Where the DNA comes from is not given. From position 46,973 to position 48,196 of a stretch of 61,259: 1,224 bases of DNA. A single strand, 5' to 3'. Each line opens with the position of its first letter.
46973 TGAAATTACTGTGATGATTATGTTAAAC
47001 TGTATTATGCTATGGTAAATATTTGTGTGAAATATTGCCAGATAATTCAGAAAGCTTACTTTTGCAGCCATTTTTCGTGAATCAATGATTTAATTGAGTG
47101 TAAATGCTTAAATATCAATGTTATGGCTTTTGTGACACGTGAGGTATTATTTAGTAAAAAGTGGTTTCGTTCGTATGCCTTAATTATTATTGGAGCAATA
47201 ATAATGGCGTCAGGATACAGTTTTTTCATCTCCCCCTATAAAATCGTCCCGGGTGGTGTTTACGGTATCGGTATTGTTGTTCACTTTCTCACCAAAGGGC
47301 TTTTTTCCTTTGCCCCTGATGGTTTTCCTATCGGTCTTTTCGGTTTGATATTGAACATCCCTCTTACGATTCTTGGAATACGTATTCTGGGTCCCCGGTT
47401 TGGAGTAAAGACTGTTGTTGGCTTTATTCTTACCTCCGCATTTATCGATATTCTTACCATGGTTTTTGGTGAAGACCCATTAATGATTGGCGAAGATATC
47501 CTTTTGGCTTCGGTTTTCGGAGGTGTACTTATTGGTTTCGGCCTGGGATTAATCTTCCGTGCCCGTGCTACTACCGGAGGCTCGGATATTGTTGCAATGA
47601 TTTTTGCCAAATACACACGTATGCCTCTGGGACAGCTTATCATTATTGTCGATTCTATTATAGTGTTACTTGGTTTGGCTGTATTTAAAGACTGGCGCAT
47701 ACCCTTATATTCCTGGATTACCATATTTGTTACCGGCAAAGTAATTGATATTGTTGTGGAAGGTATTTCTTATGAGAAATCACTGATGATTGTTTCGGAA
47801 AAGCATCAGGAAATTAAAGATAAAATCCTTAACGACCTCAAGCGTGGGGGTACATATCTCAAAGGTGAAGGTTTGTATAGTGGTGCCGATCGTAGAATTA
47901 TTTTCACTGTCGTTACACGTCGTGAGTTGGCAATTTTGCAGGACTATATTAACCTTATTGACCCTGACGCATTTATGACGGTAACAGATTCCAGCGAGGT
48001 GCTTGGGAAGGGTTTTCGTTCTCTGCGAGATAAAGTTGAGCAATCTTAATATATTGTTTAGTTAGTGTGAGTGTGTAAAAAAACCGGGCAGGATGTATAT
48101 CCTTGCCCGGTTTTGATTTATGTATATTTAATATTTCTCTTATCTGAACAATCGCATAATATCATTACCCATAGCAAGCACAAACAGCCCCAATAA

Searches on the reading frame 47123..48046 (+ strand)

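Call 62: search_protein_families(library=pfam, proteins=[window:47123-48046:+], max_evalue=0.00001)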
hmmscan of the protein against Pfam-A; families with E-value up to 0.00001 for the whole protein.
window:47123-48046:+ (308 aa): 2 families
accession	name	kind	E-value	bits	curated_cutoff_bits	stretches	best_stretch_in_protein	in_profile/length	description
PF02588.21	YitT_membrane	-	4.4e-64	216.1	24.3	1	18-235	2-204/205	Uncharacterised 5xTM membrane BCR, YitT family COG1284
PF10035.14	DUF2179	-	1.5e-20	73.2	22.8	1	241-295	1-55/55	Uncharacterized protein conserved in bacteria (DUF2179)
